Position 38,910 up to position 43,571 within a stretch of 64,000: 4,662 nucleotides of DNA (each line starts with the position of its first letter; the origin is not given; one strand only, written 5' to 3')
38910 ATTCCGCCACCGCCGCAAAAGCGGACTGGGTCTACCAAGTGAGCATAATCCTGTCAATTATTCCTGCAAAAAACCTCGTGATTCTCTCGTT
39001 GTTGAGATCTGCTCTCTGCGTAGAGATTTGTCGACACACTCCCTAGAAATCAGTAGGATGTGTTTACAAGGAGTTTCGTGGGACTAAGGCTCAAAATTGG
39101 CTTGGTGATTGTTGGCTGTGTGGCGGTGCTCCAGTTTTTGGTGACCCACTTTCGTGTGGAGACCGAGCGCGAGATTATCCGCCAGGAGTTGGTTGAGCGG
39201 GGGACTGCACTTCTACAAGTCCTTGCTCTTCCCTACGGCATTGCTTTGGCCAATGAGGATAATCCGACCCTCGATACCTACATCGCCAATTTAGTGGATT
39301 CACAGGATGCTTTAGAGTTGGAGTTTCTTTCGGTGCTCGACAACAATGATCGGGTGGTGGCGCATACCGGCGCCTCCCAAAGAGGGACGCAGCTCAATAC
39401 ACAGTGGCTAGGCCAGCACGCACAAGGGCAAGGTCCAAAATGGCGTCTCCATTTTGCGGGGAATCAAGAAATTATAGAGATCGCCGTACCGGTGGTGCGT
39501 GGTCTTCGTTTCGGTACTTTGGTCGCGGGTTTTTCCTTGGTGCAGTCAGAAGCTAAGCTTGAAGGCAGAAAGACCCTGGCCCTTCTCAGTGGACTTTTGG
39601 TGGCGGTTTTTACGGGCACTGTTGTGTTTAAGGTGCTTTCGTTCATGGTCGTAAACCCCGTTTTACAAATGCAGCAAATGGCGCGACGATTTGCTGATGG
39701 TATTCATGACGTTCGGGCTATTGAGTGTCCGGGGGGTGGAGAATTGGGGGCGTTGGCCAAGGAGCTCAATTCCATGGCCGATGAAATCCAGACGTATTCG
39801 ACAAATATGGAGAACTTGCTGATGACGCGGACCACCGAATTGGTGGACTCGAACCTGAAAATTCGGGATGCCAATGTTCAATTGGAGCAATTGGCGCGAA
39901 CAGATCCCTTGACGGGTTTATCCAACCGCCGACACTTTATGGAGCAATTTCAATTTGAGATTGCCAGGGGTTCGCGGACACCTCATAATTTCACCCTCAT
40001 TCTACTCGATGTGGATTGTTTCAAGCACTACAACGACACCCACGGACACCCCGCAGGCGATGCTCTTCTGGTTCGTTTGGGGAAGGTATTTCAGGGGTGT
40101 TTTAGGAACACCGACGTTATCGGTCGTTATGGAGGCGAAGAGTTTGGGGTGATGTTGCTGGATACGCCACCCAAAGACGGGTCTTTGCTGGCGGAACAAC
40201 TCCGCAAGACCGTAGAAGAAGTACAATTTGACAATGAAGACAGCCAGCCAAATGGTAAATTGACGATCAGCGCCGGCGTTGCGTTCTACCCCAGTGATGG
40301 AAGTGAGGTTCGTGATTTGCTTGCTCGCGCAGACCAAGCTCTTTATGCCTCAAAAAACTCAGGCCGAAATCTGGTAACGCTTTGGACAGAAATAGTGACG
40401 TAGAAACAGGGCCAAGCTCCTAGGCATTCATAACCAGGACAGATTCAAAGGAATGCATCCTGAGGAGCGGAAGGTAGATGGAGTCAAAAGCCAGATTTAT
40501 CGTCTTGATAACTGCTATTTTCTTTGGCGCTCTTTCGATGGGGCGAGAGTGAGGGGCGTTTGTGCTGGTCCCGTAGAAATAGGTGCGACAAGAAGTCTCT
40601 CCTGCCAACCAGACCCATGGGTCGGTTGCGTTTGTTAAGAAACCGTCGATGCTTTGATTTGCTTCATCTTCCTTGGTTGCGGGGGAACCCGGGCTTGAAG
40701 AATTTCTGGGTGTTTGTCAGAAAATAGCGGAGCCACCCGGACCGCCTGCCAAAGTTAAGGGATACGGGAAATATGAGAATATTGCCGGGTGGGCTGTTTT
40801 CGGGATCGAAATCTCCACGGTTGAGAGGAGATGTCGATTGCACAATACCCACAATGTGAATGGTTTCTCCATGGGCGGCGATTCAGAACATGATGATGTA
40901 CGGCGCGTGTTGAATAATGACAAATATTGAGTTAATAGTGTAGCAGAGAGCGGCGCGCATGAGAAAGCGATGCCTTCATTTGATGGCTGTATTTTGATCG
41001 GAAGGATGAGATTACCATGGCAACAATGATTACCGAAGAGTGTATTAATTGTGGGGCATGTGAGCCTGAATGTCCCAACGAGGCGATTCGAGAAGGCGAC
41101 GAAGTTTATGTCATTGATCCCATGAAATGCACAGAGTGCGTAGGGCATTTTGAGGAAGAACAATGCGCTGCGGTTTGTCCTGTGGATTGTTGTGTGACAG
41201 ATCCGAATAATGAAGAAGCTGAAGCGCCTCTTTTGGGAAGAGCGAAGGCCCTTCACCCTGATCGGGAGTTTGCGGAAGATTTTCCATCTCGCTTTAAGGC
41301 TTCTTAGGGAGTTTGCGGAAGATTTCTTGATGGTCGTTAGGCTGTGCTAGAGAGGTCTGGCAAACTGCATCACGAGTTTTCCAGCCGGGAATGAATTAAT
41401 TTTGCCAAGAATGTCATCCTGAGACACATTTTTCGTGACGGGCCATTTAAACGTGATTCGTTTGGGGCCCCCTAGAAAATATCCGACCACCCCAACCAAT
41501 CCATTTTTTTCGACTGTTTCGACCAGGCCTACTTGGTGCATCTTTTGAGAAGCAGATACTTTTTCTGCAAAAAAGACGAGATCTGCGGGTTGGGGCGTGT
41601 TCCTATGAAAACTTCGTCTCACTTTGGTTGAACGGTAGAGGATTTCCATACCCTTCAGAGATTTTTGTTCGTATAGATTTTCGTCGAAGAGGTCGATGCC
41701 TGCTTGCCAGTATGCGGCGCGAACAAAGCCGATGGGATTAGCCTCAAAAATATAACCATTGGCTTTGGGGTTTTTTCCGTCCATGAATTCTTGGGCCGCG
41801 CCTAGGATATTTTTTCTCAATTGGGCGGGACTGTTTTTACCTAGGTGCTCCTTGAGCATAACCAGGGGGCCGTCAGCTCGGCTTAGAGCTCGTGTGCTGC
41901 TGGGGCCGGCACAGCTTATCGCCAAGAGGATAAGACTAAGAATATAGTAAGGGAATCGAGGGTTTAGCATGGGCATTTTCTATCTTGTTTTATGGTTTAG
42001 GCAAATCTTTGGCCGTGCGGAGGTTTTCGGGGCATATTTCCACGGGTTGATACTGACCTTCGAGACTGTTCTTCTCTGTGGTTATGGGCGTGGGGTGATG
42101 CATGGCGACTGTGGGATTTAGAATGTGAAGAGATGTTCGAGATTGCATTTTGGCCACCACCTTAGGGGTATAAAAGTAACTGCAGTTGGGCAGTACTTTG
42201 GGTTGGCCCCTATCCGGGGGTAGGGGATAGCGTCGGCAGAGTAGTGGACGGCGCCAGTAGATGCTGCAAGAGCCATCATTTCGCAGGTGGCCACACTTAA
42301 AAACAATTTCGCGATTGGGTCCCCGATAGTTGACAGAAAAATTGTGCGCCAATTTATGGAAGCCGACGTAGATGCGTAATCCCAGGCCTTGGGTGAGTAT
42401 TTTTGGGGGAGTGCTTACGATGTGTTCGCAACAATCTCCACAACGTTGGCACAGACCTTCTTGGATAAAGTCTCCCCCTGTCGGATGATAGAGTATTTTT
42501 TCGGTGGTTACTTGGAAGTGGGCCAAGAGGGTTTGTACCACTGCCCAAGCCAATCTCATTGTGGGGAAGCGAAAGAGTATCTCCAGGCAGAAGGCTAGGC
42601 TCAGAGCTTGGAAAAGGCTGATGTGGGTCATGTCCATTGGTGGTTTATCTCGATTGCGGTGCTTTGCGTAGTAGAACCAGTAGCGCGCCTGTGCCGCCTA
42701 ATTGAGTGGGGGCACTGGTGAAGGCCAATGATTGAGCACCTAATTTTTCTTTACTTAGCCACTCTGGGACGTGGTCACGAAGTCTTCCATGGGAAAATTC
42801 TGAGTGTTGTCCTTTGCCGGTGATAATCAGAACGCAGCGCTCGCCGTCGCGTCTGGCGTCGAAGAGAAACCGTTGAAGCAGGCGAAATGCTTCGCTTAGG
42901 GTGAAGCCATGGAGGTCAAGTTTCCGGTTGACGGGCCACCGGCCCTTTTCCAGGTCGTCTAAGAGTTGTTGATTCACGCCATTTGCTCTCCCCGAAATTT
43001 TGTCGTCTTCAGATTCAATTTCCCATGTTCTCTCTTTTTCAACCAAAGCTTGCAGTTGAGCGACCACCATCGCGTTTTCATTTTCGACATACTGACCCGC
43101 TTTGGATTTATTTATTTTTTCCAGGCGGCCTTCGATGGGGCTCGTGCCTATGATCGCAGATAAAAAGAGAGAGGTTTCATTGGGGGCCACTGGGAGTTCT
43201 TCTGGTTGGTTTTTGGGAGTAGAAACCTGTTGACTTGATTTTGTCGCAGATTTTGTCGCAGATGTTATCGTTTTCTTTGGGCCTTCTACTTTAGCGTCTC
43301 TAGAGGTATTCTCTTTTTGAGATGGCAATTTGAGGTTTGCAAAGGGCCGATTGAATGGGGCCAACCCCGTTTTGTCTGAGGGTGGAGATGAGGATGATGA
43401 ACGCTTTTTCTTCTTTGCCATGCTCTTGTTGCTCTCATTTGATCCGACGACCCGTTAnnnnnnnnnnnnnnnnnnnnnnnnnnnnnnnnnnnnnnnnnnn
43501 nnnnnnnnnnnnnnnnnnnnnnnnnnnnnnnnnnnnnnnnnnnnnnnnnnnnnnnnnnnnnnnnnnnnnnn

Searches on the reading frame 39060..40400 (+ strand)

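Call 57: search_protein_families(library=pfam, proteins=[window:39060-40400:+], max_evalue=0.001)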
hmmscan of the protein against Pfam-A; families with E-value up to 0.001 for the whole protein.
window:39060-40400:+ (447 aa): 3 families
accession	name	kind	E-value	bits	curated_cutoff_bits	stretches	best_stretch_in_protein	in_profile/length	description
PF00990.26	GGDEF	-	1.7e-46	158.4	23.8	1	280-437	2-160/161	Diguanylate cyclase, GGDEF domain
PF00672.30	HAMP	-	4.3e-09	37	25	1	196-244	5-52/53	HAMP domain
PF17203.10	sCache_3_2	-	7.2e-08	33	28.4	1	37-167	3-135/140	Single cache domain 3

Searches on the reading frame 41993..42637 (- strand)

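Call 57: search_protein_families(library=pfam, proteins=[window:41993-42637:-], max_evalue=0.001)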
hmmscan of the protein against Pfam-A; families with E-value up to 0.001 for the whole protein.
window:41993-42637:- (215 aa): 1 family
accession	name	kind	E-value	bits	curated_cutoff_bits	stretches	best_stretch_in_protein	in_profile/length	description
PF03692.20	CxxCxxCC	-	2.1e-07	32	23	1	63-139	2-71/85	Putative zinc- or iron-chelating domain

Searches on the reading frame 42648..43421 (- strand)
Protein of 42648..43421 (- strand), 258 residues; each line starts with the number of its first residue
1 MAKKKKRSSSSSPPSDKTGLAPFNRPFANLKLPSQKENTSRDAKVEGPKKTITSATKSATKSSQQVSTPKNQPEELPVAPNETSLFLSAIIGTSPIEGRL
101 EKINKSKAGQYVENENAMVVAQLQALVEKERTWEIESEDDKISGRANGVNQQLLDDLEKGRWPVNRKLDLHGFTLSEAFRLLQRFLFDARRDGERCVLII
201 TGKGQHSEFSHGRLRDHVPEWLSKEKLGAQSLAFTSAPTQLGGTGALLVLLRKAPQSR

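Call 57: search_protein_families(library=pfam, proteins=[window:42648-43421:-], max_evalue=0.001)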
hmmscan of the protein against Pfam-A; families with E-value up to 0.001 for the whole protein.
window:42648-43421:- (258 aa): 1 family
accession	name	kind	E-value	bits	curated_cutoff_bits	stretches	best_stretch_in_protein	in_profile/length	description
PF01713.27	Smr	-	5.6e-23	81.3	25.7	1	168-252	1-77/77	Smr domain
